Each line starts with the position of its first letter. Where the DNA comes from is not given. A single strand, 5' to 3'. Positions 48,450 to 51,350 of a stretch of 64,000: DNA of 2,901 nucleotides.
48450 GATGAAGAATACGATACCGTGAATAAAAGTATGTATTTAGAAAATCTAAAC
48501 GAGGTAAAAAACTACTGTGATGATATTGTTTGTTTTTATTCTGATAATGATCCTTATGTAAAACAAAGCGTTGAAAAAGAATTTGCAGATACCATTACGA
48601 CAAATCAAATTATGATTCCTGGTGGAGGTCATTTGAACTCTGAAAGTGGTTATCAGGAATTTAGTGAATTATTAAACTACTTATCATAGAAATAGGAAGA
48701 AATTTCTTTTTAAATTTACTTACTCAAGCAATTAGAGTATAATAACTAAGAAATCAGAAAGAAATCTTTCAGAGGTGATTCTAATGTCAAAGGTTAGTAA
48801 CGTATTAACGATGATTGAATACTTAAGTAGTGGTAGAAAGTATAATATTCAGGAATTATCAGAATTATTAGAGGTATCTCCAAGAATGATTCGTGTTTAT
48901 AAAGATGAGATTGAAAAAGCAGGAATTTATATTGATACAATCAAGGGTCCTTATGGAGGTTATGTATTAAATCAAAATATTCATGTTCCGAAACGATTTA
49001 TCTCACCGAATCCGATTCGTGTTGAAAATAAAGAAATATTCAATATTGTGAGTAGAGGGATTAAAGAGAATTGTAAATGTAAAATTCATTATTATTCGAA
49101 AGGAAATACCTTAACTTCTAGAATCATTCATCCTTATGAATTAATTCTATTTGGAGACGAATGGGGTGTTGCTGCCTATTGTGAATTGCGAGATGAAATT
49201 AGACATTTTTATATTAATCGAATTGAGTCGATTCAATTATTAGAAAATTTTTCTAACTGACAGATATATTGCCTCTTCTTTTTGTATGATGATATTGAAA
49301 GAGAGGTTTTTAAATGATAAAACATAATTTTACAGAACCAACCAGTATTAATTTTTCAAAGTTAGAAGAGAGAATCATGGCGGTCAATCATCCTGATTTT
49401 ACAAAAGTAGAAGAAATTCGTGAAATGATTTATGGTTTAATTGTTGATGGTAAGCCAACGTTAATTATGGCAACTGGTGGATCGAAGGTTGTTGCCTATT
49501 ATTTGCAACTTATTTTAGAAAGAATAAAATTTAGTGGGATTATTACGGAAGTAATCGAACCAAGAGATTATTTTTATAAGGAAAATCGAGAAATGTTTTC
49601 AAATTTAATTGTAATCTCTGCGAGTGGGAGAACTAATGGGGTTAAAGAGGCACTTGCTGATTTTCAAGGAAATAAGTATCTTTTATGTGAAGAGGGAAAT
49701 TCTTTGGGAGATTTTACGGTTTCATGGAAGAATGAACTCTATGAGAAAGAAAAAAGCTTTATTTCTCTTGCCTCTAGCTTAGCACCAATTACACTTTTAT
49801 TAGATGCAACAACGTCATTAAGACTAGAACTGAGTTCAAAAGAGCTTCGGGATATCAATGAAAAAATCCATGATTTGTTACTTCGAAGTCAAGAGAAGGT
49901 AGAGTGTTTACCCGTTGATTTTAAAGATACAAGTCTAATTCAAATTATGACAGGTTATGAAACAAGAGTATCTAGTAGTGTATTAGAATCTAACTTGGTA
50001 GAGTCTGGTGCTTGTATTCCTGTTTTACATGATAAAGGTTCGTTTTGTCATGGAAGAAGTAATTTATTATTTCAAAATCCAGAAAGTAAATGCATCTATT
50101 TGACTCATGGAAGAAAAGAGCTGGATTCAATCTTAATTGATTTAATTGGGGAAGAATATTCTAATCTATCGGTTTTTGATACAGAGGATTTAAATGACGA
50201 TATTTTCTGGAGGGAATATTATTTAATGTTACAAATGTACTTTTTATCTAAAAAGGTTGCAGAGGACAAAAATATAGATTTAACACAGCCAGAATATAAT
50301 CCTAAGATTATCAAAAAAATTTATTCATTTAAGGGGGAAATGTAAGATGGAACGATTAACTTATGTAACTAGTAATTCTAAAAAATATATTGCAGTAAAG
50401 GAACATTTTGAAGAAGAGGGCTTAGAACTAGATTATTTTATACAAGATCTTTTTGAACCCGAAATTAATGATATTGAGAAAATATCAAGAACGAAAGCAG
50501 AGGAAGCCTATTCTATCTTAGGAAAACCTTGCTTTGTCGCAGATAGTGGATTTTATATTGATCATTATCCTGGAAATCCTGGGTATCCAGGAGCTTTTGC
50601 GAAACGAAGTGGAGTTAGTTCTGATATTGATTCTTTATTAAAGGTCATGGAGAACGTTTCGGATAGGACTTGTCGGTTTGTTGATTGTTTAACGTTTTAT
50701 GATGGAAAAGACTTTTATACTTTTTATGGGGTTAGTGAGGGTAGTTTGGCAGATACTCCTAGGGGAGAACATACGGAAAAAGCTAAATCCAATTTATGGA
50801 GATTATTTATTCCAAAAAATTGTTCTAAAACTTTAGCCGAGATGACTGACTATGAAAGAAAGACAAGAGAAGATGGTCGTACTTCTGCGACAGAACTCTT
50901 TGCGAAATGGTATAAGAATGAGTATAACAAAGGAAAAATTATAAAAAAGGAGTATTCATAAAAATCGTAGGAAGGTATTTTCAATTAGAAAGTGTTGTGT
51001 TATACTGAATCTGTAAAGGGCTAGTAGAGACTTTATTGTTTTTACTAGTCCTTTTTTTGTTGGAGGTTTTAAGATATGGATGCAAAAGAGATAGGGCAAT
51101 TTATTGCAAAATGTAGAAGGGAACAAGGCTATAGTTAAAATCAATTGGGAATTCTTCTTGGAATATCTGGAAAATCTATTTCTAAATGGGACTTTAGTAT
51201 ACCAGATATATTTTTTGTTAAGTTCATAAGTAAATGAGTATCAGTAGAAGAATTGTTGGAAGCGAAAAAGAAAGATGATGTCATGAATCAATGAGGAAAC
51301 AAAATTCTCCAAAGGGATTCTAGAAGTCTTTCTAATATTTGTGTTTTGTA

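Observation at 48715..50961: WYL-regulator / SIS-like protein / divergent Ham1 pyrophosphatase three-gene module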

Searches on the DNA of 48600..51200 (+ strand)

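Call 73: search_rna_families(source=window, start=48600, end=51200, threshold=evalue, max_evalue=10)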
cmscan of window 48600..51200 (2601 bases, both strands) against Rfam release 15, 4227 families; matches with E-value up to 10: 2.
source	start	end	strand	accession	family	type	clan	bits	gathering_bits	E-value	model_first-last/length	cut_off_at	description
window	49345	49428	+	RF01871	MALAT1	Gene; lncRNA;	-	23.3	70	4.5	1-95/95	no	Metastasis associated lung adenocarcinoma transcript 1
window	48688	48770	-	RF00739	MIR476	Gene; miRNA;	-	20.5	80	2.1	1-92/92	no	MIR476 microRNA precursor family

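Call 88: build_rna_model(alignment_id=A5)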
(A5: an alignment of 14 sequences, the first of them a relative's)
Model R1 built from alignment A5 (14 sequences, 63 columns); structure: RNAalifold consensus.
model positions 62; base pairs 10; branch points 0; effective number of sequences 3.4; information 0.902 bits per position. Calibrated on 0.2 Mb of random sequence (short: E-values are rough).
structure used (alignment columns):
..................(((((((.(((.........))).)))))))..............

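Call 89: search_with_rna_model(model_id=R1, sources=[window, L001, L005, L008, L009, L010, L011, L012, L013, L014, L015, L016, L017, L018, L019, L020, L021, L022, L023, L024, L025, L026, L027, L028, L029, L030, L031, L032, L033, L034, L035, L036, L037, L038, L039, L040, L041, L042, L043, L044, L045, L046, L047, L048, L049, L050, L051, L052, L053, L054, L055, L056, L057, L058, L059, L060, L061, L062, L063, L064, L065, L066, L067, L068, L069, L071, L073, L074, L075, L076, L078, L079, L082, L083, L084, L085, L086, L087, L088, L089, L090, L091, L092, L094, L095, L097, L098], max_evalue=0.01, make_alignment=true)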
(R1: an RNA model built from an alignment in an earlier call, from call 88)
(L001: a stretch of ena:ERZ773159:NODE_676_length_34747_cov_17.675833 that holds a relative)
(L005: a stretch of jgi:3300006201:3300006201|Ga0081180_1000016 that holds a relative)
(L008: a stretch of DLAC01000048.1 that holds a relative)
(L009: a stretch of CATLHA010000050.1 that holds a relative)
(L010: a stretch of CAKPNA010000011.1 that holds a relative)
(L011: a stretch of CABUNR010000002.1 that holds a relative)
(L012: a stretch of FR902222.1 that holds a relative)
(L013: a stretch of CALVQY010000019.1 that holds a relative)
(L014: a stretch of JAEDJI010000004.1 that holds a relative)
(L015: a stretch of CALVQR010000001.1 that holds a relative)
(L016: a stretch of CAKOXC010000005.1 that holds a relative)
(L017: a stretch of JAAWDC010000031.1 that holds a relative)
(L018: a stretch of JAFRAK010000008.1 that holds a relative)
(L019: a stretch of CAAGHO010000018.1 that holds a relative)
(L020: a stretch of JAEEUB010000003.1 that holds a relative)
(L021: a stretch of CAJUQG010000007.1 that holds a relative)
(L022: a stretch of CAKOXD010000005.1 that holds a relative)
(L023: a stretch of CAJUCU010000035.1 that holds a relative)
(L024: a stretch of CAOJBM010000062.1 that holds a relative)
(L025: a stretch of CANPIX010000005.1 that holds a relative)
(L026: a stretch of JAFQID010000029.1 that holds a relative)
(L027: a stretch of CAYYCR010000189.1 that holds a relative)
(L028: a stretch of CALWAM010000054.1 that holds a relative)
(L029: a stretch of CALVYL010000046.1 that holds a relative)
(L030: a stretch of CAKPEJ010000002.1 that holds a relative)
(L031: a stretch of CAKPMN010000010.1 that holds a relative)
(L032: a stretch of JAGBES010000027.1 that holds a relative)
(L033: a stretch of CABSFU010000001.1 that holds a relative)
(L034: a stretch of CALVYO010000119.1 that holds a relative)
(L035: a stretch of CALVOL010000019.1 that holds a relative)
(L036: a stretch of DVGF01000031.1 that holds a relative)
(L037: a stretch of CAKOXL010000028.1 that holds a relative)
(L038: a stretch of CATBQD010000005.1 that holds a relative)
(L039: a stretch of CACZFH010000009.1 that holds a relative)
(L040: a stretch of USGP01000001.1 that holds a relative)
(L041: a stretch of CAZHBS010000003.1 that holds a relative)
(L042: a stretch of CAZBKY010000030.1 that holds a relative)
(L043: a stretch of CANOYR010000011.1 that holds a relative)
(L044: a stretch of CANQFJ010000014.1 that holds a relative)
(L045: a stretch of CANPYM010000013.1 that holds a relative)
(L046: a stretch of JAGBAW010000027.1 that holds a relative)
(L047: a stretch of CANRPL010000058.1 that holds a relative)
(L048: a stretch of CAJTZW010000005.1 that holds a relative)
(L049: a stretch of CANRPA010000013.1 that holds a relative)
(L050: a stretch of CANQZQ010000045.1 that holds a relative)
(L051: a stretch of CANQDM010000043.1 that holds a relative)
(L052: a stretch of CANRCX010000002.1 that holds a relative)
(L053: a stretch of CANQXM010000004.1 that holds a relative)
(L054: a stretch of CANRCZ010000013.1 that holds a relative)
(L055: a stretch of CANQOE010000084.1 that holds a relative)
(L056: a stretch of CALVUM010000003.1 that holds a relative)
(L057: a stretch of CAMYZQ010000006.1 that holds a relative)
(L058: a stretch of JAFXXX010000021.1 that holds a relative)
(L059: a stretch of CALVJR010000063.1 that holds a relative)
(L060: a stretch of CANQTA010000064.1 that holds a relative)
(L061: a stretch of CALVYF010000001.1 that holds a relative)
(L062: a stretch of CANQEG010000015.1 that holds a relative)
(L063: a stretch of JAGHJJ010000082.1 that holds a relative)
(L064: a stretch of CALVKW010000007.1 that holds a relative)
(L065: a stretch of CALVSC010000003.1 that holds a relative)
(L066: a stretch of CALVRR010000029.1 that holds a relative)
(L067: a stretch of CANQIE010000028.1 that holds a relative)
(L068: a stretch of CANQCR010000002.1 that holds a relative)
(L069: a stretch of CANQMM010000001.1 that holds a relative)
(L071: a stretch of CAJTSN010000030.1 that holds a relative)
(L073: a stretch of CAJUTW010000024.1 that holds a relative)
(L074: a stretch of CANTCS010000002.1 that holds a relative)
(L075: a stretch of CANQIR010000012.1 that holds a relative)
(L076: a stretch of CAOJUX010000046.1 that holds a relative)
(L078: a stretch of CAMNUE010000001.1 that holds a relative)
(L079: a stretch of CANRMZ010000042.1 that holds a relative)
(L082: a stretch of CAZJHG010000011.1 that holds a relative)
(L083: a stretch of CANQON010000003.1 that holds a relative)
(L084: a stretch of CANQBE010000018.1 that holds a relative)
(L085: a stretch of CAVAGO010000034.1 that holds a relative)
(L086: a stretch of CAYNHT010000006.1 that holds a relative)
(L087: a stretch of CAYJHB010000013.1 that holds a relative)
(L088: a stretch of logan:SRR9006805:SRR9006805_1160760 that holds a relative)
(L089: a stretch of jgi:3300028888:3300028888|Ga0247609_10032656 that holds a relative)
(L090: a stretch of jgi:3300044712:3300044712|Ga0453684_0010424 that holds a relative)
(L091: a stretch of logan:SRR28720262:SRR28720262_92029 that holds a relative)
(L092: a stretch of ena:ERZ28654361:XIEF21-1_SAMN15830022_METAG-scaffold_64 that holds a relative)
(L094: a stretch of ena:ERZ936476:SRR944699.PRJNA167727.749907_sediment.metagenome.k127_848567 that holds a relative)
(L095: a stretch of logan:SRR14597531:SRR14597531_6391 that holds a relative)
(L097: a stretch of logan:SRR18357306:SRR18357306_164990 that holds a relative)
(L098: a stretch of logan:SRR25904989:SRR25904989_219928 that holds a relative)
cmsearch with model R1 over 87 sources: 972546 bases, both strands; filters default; matches with E-value up to 0.01: 76.
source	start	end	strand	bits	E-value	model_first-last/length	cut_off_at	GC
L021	5942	6003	+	84.4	4.1e-13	1-62/62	no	0.24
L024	5942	6003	+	84.4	4.1e-13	1-62/62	no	0.24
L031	5941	6003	+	84.2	4.5e-13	1-62/62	no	0.25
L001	7942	8003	+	83.4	6.4e-13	1-62/62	no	0.27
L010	5942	6003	+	83.4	6.4e-13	1-62/62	no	0.27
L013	5942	6003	+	83.4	6.4e-13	1-62/62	no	0.27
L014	5942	6003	+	83.4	6.4e-13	1-62/62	no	0.27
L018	5942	6003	+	83.4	6.4e-13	1-62/62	no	0.27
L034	2144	2205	+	83.4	6.4e-13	1-62/62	no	0.27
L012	5942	6003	+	83.2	7e-13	1-62/62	no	0.26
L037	5942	6003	+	83.1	7.2e-13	1-62/62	no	0.26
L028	4303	4364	+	82.8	8.1e-13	1-62/62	no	0.26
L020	5942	6003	+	81.7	1.4e-12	1-62/62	no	0.29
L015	5941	6003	+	81.4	1.5e-12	1-62/62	no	0.32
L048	592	654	+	81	1.9e-12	1-62/62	no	0.27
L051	2426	2488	+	80.7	2.1e-12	1-62/62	no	0.29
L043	4168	4230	+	79.9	3e-12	1-62/62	no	0.24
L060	4221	4283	+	79.8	3.2e-12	1-62/62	no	0.27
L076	2766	2828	+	79.4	3.8e-12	1-62/62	no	0.24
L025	4911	4972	+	78.9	4.8e-12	1-62/62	no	0.21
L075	5571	5632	+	78.8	4.9e-12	1-62/62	no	0.24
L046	3730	3792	+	78.3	6.1e-12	1-62/62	no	0.3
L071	5941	6003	+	78.2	6.4e-12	1-62/62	no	0.27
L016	5943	6003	+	75.8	1.9e-11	1-62/62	no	0.23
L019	5943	6003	+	75.8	1.9e-11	1-62/62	no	0.23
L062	3823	3883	+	75.7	2e-11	1-62/62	no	0.28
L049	4724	4787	+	75.1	2.6e-11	1-62/62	no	0.2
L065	5937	5997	+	74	4.3e-11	1-62/62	no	0.3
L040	5943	6003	+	73.8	4.6e-11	1-62/62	no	0.3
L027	131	192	+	73.2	6.2e-11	1-62/62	no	0.27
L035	5943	6003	+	72.6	8.1e-11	1-62/62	no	0.31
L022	5941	6003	+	71.3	1.4e-10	1-62/62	no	0.25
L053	3503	3563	+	70.9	1.7e-10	1-62/62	no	0.3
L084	5945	6003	+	68.9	4.3e-10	1-62/62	no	0.27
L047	2709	2768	+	68.8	4.4e-10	1-62/62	no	0.3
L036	5943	6003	+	68.2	5.9e-10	1-62/62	no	0.3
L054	2509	2569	+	68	6.2e-10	1-62/62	no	0.28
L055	417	476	+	67.2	9.1e-10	1-62/62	no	0.22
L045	5944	6003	+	66.7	1.1e-09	1-62/62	no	0.32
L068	5944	6003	+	66.7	1.1e-09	1-62/62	no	0.32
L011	5941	6003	+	66.4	1.3e-09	1-62/62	no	0.27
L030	5944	6003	+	62.7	6.7e-09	1-62/62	no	0.22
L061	5944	6003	+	62.1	8.8e-09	1-62/62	no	0.25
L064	562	621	+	61.8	9.9e-09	1-62/62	no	0.25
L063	5944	6003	+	61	1.4e-08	1-62/62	no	0.23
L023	5945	6003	+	60.8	1.6e-08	1-62/62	no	0.27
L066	5944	6003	+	60.6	1.7e-08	1-62/62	no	0.27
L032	5944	6003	+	59.8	2.5e-08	1-62/62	no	0.23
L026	5945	6003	+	57.9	5.9e-08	1-62/62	no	0.22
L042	2265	2324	+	57.2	8.1e-08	1-62/62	no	0.25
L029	5815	5872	+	56.3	1.2e-07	1-62/62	no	0.24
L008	5945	6003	+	54.9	2.2e-07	1-62/62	no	0.31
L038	5943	6003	+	53.7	3.8e-07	1-62/62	no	0.26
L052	5949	6006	+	53.6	4e-07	1-62/62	no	0.19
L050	5946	6006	+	52.1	7.7e-07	1-62/62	no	0.21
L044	5944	6003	+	51.8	9e-07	1-62/62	no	0.25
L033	5944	6003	+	50.9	1.3e-06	1-62/62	no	0.28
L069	5946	6003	+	49.4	2.7e-06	1-62/62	no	0.26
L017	5944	6003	+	49.1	3e-06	1-62/62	no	0.32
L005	7941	8003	+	47.7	5.7e-06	1-62/62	no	0.33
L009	1541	1603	+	47.7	5.7e-06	1-62/62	no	0.33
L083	5929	5988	+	47.3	6.6e-06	1-62/62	no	0.27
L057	5938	5997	+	45.4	1.6e-05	1-62/62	no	0.28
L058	5938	5997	+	45.1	1.8e-05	1-62/62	no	0.32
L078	2224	2279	+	44.3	2.5e-05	1-62/62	no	0.27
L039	5937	5997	+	41.9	7.4e-05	1-62/62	no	0.3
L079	173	232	+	41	0.00011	1-62/62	no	0.32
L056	5929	5988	+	40.1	0.00017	1-62/62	no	0.27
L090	5942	6003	+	39.9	0.00018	1-62/62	no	0.29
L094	1200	1256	+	36.8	0.00075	1-62/62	no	0.25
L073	5942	5997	+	36.1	0.001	1-62/62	no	0.21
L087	5930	5985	+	35.7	0.0012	1-62/62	no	0.25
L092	5949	6003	+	34.5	0.002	1-62/62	no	0.27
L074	5942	5997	+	34.4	0.0022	1-62/62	no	0.21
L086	5154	5206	+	32.8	0.0045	1-62/62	no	0.23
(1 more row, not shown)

Alignment A6: 76 matches aligned to the model, 66 columns, each read 5' to 3' on its own strand. Consensus structure (alignment columns), stored with it:
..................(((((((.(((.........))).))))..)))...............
